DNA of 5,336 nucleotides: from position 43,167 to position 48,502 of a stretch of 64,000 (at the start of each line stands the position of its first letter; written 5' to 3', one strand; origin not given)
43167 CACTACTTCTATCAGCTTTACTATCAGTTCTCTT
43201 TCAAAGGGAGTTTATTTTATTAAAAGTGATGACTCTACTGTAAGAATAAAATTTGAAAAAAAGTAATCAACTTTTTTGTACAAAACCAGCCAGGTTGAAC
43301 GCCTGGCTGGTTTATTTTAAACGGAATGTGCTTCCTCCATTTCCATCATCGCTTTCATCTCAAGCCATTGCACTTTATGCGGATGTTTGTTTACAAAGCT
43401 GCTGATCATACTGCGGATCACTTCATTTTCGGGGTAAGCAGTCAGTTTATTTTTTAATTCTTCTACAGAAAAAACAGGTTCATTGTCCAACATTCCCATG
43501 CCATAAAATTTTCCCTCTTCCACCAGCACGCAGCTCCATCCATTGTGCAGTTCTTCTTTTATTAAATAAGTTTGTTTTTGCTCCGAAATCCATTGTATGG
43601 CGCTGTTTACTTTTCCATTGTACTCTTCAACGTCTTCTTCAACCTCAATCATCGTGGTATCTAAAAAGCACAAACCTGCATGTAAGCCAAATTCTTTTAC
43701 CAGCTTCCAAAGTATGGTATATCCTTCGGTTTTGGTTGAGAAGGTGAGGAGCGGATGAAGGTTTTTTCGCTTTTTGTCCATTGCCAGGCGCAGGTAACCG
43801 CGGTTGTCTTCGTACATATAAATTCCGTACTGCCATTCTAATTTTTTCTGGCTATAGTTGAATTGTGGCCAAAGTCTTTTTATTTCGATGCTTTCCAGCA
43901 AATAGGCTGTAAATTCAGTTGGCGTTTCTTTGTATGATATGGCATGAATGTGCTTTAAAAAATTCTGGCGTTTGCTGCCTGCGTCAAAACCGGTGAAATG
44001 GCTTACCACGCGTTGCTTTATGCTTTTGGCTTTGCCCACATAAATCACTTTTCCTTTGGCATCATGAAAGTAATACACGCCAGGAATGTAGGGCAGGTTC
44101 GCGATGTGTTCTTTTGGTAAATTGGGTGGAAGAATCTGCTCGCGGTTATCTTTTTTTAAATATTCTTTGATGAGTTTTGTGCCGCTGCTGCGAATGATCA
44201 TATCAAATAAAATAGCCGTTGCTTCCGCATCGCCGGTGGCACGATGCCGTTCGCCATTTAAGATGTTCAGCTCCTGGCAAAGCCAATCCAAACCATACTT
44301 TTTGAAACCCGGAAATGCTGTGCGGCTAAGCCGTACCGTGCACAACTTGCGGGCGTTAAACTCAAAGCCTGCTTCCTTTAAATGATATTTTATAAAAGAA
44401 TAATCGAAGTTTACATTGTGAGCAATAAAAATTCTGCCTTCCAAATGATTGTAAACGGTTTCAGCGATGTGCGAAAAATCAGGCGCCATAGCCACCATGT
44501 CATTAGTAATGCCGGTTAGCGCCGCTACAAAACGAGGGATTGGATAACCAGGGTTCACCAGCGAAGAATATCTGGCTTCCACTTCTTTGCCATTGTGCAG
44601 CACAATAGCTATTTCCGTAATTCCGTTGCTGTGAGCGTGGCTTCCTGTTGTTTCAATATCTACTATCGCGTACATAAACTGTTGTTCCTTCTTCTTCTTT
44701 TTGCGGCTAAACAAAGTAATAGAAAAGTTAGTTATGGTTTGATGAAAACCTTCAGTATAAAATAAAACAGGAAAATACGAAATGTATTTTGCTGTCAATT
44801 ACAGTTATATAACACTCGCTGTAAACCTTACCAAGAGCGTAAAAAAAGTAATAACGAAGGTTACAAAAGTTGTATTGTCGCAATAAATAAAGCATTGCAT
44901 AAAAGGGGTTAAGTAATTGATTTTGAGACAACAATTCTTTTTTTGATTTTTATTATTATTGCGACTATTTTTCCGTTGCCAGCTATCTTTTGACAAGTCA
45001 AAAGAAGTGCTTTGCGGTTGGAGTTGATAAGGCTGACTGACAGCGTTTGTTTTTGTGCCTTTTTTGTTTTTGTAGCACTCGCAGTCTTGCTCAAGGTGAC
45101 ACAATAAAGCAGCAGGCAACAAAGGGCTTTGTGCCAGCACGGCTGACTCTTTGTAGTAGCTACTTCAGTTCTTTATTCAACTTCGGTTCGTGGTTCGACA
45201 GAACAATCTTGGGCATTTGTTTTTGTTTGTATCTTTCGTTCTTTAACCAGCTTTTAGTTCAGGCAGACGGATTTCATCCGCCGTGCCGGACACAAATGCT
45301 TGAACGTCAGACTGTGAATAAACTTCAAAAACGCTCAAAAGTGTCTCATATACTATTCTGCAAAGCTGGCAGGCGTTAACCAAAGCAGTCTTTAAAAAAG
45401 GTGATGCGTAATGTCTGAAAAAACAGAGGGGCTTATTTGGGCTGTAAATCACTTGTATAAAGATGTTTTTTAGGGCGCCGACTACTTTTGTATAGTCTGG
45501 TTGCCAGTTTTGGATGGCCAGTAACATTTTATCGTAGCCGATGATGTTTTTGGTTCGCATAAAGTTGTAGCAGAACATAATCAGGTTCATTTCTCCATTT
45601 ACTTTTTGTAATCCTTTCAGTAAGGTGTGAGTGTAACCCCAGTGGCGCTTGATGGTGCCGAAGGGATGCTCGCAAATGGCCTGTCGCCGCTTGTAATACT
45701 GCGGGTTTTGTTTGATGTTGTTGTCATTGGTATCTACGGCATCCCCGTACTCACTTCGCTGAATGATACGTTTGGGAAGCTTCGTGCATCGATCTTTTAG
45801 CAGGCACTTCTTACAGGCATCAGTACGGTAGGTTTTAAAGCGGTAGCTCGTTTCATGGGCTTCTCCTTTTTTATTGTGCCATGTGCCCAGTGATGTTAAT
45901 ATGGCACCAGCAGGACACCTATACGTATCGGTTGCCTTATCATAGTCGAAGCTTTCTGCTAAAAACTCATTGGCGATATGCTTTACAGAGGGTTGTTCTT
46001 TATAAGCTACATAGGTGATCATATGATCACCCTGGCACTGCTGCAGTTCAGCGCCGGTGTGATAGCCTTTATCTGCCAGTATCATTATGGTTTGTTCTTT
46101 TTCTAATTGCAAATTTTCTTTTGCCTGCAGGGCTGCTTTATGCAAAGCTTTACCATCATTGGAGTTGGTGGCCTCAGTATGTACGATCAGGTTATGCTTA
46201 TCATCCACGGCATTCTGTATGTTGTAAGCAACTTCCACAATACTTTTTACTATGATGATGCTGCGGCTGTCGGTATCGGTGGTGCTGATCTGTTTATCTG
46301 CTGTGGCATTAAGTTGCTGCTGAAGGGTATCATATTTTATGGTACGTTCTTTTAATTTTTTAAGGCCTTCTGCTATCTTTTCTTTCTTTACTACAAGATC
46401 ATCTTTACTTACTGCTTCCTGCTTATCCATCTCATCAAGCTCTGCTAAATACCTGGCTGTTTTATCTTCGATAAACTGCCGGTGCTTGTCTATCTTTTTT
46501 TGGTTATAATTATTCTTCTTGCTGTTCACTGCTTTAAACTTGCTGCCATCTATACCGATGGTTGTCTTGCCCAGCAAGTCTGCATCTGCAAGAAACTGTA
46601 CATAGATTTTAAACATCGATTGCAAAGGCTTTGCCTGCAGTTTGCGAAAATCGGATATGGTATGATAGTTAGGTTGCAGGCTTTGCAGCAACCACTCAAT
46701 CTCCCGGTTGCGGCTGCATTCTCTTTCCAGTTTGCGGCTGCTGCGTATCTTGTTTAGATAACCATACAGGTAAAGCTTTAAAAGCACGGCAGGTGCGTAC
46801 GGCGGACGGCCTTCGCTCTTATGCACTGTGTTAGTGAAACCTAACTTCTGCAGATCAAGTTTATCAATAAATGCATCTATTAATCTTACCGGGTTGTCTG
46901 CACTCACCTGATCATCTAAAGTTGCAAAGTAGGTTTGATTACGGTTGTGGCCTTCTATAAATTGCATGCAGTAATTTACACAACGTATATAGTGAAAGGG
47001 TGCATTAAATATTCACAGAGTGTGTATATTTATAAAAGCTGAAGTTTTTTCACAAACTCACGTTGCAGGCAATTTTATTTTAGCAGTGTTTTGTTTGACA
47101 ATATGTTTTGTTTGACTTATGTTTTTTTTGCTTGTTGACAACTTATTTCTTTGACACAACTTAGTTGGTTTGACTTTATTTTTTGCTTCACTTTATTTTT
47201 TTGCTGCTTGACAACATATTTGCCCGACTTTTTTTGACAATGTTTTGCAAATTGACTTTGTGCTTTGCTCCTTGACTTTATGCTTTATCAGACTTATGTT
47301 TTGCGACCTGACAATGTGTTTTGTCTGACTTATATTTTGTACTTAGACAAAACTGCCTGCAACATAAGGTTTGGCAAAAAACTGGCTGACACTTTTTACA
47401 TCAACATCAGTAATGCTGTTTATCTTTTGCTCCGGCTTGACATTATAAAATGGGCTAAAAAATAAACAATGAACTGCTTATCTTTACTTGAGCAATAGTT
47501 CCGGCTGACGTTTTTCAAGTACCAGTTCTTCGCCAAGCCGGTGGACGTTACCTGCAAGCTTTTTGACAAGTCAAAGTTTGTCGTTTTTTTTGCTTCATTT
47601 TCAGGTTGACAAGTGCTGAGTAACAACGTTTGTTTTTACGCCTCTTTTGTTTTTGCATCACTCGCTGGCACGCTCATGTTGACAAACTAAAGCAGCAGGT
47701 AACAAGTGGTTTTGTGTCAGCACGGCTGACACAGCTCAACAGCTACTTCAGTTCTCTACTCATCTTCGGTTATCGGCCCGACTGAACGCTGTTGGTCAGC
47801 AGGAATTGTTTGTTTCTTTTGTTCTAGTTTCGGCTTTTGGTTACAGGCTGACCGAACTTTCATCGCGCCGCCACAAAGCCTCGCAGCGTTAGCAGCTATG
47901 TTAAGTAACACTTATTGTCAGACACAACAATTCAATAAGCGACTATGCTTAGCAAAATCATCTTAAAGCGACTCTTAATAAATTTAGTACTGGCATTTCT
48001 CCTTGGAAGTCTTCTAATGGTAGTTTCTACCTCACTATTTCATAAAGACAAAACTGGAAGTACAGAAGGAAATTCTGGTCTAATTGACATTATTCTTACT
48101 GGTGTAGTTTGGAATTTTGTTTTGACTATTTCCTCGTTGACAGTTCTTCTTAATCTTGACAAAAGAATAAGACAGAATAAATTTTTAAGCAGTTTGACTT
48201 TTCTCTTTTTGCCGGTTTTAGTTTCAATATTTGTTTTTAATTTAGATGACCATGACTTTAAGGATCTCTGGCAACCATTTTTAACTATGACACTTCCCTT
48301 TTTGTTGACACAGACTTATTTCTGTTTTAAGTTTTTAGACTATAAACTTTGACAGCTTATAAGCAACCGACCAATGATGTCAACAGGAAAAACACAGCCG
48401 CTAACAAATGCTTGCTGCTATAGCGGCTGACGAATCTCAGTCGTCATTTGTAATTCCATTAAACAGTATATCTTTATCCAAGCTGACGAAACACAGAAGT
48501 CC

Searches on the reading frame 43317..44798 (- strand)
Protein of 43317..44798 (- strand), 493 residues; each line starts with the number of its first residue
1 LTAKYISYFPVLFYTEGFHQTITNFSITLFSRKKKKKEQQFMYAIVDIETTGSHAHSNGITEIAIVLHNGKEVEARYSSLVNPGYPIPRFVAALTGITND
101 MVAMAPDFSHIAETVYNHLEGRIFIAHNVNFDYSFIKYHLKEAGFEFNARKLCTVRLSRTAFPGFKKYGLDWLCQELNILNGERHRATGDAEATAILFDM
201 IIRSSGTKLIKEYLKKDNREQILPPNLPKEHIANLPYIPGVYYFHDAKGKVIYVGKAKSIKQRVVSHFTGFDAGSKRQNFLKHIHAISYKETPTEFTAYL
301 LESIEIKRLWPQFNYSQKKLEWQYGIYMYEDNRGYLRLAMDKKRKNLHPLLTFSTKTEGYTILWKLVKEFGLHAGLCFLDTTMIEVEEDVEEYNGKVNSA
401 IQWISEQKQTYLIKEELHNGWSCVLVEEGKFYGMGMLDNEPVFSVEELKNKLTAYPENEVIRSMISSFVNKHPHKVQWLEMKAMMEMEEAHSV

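Call 38: search_protein_families(library=pfam, proteins=[window:43317-44798:-], max_evalue=0.001)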
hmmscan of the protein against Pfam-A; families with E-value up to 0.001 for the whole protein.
window:43317-44798:- (493 aa): 2 families
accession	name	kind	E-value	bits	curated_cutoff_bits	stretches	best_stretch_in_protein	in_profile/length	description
PF00929.31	RNase_T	-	8.9e-29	101.6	24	1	45-198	2-164/164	Exonuclease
PF01541.30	GIY-YIG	-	5.4e-09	36.7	22.6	1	240-307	3-70/78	GIY-YIG catalytic domain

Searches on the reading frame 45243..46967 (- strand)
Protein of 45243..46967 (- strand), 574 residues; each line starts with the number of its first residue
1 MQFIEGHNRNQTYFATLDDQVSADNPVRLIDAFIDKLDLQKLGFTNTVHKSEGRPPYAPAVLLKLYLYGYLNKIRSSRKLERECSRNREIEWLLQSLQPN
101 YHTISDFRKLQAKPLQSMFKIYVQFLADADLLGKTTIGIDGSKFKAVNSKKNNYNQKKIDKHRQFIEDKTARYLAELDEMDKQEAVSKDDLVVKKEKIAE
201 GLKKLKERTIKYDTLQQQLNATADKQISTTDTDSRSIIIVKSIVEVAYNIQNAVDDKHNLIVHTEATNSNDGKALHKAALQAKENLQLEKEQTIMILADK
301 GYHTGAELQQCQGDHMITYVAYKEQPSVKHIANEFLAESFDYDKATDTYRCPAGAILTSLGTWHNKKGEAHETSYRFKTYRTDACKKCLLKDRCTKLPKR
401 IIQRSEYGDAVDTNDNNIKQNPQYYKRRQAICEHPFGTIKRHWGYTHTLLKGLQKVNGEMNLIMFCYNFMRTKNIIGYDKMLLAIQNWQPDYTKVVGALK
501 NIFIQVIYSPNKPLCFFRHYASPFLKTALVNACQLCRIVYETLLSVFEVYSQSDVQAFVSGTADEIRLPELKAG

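Call 38: search_protein_families(library=pfam, proteins=[window:45243-46967:-], max_evalue=0.001)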
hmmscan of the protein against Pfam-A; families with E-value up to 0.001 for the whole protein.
window:45243-46967:- (574 aa): 3 families
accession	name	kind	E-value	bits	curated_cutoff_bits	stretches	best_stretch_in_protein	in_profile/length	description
PF05598.16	DUF772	-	1.3e-17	64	23.1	1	53-120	1-72/74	Transposase domain (DUF772)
PF13751.12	DDE_Tnp_1_6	-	2.5e-15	57.3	25.1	1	351-471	2-123/125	Transposase DDE domain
PF01609.27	DDE_Tnp_1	-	8e-11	42.5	23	1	248-469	36-200/200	Transposase DDE domain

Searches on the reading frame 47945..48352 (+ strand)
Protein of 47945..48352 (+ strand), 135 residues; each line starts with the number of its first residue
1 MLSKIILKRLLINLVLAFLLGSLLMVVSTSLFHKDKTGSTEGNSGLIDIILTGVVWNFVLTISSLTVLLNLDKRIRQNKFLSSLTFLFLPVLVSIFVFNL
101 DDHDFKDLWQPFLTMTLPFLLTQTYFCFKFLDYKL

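Call 38: search_protein_families(library=pfam, proteins=[window:47945-48352:+], max_evalue=0.001)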
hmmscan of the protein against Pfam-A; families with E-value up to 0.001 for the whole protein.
window:47945-48352:+ (135 aa): 1 family
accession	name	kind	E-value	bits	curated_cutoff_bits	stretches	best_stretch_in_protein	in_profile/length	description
PF17329.7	DUF5367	-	0.00059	20.5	25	1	10-97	7-92/98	Family of unknown function (DUF5367)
